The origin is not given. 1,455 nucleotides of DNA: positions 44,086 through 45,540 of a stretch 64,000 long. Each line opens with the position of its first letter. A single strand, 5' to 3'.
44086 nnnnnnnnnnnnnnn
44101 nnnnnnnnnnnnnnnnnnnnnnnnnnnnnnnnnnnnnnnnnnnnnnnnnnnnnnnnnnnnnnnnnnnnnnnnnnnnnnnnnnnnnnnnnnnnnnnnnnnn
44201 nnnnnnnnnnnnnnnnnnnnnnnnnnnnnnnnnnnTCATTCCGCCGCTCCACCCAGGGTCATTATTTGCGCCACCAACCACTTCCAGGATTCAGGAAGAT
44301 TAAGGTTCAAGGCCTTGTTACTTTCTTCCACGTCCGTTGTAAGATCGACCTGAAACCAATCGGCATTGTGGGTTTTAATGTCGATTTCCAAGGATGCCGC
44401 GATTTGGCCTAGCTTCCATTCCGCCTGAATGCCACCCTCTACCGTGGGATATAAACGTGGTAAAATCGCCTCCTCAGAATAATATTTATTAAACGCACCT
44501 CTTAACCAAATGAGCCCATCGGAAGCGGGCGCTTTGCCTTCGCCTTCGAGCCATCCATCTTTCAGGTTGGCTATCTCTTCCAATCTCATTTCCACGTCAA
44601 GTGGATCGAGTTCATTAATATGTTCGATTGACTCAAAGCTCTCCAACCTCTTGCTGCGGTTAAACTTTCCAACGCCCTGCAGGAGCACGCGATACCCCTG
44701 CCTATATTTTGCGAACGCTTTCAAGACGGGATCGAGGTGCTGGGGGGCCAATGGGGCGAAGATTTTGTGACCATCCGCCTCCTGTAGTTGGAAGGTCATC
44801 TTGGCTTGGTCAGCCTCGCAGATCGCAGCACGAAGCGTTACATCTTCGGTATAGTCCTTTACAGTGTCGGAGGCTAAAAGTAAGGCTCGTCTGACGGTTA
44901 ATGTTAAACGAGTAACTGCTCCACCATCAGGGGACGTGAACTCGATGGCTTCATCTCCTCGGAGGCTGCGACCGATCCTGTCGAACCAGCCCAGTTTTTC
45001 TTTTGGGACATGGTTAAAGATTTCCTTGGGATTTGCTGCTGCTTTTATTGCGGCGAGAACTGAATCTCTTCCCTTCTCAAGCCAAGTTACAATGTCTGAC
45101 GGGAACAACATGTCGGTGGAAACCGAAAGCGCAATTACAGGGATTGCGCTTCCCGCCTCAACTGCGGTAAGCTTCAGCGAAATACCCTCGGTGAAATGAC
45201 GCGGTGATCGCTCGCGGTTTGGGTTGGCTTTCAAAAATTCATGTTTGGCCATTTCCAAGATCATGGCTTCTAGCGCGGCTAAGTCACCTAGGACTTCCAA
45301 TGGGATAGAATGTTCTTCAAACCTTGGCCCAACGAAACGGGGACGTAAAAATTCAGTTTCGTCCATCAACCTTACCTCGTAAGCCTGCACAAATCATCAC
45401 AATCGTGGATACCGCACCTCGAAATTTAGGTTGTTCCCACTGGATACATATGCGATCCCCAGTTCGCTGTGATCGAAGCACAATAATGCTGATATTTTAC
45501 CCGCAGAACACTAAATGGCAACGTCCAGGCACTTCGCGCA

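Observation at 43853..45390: Translationally coupled two-gene operon of unknown function inside the defence island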

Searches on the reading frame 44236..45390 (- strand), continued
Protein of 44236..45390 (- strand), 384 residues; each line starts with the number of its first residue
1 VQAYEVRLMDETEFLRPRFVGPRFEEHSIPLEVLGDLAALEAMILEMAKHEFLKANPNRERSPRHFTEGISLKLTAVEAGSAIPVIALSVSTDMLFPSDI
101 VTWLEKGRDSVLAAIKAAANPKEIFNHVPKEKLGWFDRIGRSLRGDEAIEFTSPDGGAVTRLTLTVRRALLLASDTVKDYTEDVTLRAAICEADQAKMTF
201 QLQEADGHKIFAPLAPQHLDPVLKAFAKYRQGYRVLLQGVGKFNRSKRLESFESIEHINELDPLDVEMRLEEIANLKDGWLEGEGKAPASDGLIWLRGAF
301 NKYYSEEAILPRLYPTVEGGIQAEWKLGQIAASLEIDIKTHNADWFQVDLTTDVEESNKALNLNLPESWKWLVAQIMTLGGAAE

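Call 70: search_dna_similar(query=window:44236-45366:-, collection=plasmids, mode=protein, max_rows=25)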
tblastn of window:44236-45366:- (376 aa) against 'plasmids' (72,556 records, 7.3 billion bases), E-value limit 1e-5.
Records with a match: 4; places in all: 4; records where one place covers at least 80% of the query: 4.
Best place of each record, by identity: <60% 4.
By first word of the organism name: Rhodococcus 2; Limnohabitans 1; Rhizobium 1.
By predicted mobility (MOB-suite, as given by PLSDB): mobilizable 3; non-mobilizable 1.
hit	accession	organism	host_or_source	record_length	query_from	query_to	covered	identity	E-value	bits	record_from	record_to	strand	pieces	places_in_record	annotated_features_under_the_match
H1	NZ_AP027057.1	Limnohabitans sp. TEGF004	water,lake surface water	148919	3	371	98%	27.5%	2e-19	98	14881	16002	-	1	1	hypothetical protein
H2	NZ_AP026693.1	Rhodococcus qingshengii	cruid oil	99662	2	328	87%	25.3%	4e-12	75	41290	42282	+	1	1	hypothetical protein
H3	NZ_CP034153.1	Rhodococcus sp. NJ-530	Antarctic sea ice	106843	2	328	87%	25.3%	4e-12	75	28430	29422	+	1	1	hypothetical protein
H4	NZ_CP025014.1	Rhizobium leguminosarum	Lotus corniculatus,Bacteria culture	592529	10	328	85%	24.9%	1e-9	67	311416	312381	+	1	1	hypothetical protein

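Call 71: get_annotated_region(hit=H1, flank=6000)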
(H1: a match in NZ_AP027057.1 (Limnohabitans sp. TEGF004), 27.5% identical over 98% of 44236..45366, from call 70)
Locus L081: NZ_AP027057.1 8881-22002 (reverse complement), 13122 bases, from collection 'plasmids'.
description: Limnohabitans sp. TEGF004 plasmid pTEGF4, complete sequence
organism: Limnohabitans sp. TEGF004 (NCBI taxid 2986281)
taxonomy: Bacteria; Pseudomonadota; Betaproteobacteria; Burkholderiales; Comamonadaceae; Limnohabitans; Limnohabitans sp. TEGF004
host: -; source: water,lake surface water; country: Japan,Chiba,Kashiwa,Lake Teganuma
typing (MOB-suite, as given by PLSDB): non-mobilizable
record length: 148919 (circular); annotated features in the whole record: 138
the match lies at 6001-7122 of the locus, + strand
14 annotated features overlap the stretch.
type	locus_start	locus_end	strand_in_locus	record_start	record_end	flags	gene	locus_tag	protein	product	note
CDS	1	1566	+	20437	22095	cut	-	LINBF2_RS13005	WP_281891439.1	AMP-binding protein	-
CDS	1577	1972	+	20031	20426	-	-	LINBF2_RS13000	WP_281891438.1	RidA family protein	-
CDS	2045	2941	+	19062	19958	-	-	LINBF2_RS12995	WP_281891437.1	DMT family transporter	GO:0055085 - transmembrane transport [Evidence IEA]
CDS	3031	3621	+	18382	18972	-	-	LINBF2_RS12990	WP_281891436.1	response regulator transcription factor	GO:0000160 - phosphorelay signal transduction system [Evidence IEA]; GO:0006355 - regulation of DNA-templated ...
CDS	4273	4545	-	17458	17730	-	-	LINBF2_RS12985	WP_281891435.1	type II toxin-antitoxin system RelE/ParE family toxin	-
CDS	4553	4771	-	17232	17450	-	-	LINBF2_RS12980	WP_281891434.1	hypothetical protein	-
CDS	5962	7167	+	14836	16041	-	-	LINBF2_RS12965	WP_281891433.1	hypothetical protein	-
CDS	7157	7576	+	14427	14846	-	-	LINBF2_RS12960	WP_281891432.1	hypothetical protein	-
CDS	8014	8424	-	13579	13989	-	vapC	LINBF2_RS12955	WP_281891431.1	tRNA(fMet)-specific endonuclease VapC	-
CDS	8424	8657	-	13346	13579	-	vapB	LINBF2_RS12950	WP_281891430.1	type II toxin-antitoxin system VapB family antitoxin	-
CDS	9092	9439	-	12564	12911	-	-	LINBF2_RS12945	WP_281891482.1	helix-turn-helix domain-containing protein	-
CDS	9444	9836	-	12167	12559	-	-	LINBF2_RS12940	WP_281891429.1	type II toxin-antitoxin system RelE/ParE family toxin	-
CDS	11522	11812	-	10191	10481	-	-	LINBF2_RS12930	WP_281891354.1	type II toxin-antitoxin system RelE/ParE family toxin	GO:0030541 - plasmid partitioning [Evidence IEA]; GO:0051290 - protein heterotetramerization [Evidence IEA]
CDS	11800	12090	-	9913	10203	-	-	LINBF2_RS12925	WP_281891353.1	ribbon-helix-helix protein, CopG family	GO:0006355 - regulation of DNA-templated transcription [Evidence IEA]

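Call 72: get_annotated_region(hit=H2, flank=6000)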
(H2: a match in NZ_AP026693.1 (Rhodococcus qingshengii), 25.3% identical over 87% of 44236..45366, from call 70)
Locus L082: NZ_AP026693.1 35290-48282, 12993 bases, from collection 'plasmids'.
description: Rhodococcus qingshengii strain N9T-4 plasmid pN9T4-2, complete sequence
organism: Rhodococcus qingshengii (NCBI taxid 334542)
taxonomy: Bacteria; Actinomycetota; Actinomycetes; Mycobacteriales; Nocardiaceae; Rhodococcus; Rhodococcus qingshengii
host: -; source: cruid oil; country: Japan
typing (MOB-suite, as given by PLSDB): mobilizable; replicon rep_cluster_1311; relaxase MOBF
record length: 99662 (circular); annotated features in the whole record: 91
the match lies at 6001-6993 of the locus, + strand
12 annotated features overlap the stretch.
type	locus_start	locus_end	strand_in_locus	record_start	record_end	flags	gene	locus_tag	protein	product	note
CDS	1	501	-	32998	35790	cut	-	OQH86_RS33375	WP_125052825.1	DEAD/DEAH box helicase family protein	-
CDS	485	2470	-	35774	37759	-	-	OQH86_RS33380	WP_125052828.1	site-specific DNA-methyltransferase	GO:0006306 - DNA methylation [Evidence IEA]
CDS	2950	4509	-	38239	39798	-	-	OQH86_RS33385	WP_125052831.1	hypothetical protein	-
CDS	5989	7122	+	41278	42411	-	-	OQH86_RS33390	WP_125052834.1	hypothetical protein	-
CDS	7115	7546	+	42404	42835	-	-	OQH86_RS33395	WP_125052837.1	hypothetical protein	-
CDS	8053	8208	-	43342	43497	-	-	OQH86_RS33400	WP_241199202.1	hypothetical protein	-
CDS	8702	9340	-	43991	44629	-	-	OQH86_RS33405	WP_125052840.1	hypothetical protein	-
CDS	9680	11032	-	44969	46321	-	-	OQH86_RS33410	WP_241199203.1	hypothetical protein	-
CDS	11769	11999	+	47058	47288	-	nrdH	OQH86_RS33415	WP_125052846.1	glutaredoxin-like protein NrdH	-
CDS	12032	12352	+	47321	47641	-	-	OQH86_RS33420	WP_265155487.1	hypothetical protein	-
CDS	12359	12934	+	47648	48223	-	-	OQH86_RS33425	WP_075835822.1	DnaB-like helicase N-terminal domain-containing protein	GO:0006260 - DNA replication [Evidence IEA]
CDS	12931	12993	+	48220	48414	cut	-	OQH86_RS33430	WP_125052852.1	hypothetical protein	-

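Call 80: search_protein_families(library=pfam, alignment_id=A2, max_evalue=1)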
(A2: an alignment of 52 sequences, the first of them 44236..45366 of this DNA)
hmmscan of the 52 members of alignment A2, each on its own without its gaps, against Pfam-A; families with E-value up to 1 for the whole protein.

A. member 1, window:44236-45366:- (376 aa): 1 family
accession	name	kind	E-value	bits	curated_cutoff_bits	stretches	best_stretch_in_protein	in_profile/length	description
PF16395.11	DUF5004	-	0.19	12.1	21.6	1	312-356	22-65/153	Domain of unknown function (DUF5004)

B. families by the number of members that match (of 52 scanned): 11 families
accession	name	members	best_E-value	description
PF01768.21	Birna_VP4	1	0.038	Birnavirus VP4 protein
PF07867.16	DUF1654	1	0.046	Protein of unknown function (DUF1654)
PF04212.24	MIT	1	0.052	MIT (microtubule interacting and transport) domain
PF21956.1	DUF6922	1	0.073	Family of unknown function (DUF6922)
PF07460.16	NUMOD3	1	0.081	NUMOD3 motif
PF19102.7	DUF5789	1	0.12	Family of unknown function (DUF5789)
PF07237.17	DUF1428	1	0.16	Protein of unknown function (DUF1428)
PF19491.4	DUF6026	1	0.16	Family of unknown function (DUF6026)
PF16395.11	DUF5004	1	0.19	Domain of unknown function (DUF5004)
PF02078.22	Synapsin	1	0.21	Synapsin, N-terminal domain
PF00297.29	Ribosomal_L3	1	0.28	Ribosomal protein L3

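Call 85: find_encoding_contigs(protein=P0121, flank=5000, max_places=4)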
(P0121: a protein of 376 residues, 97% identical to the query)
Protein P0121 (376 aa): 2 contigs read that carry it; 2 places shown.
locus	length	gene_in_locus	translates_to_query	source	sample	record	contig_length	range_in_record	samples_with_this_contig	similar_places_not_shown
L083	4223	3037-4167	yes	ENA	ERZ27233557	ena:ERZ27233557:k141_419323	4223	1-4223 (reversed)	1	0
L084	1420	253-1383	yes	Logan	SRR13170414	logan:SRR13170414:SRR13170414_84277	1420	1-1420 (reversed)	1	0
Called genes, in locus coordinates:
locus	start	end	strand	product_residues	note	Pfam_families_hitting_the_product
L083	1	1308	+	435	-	?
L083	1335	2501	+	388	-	PF12705:PDDEXK_1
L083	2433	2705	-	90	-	-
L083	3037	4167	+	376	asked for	-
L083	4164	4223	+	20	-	?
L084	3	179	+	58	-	?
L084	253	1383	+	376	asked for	-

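Call 88: find_related_loci(query=A2, collection=viral_contigs, flank=6000)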
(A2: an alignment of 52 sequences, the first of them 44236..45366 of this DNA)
Query A2 (376 aa) in viral_contigs; peptide patterns used: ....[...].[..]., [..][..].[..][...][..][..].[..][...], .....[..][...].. (x = any residue, [..] = any of these).
91 stretches matched a pattern; 1 encode a relative of the query (tblastn E <= 1e-3); 1 distinct loci.
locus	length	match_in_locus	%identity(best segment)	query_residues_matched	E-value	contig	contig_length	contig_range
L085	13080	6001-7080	38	6-368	4e-70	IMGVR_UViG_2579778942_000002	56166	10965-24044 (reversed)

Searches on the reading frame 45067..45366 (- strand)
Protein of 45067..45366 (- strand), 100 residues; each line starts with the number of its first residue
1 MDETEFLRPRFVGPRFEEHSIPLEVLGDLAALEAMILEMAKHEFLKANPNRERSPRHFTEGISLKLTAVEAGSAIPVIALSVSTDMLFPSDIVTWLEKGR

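Call 98: find_homologous_proteins(query=A7, max_evalue=0.01)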
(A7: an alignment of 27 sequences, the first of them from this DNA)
Query A7 (27 sequences) (100 aa, profile of the alignment): 53 proteins with E <= 0.01 among 1580 candidates.
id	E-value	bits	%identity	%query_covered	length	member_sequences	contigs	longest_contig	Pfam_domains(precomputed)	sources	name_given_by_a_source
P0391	6.9e-44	165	57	100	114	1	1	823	-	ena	-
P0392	2.6e-42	160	56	100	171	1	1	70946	-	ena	-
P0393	3.0e-41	157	61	95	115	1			-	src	-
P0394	2.6e-40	154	60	95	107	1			-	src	-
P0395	2.5e-39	151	65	88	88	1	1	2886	-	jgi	-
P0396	1.3e-38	149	53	95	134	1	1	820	-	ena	-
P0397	1.7e-38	148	63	86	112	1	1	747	-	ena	-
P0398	2.4e-38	148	54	95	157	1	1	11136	-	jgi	-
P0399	5.7e-37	143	53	97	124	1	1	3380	-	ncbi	ncbi:MAG: hypothetical protein AB8G99_05965, partial [Planctomycetaceae bacterium]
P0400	1.1e-36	142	61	80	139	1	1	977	-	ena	-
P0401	1.3e-36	142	51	100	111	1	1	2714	-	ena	-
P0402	5.3e-36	140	59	100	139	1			-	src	-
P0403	5.4e-36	140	49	100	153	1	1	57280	-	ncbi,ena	-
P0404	9.7e-35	136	57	100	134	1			-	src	-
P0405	2.8e-34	135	54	96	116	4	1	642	-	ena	-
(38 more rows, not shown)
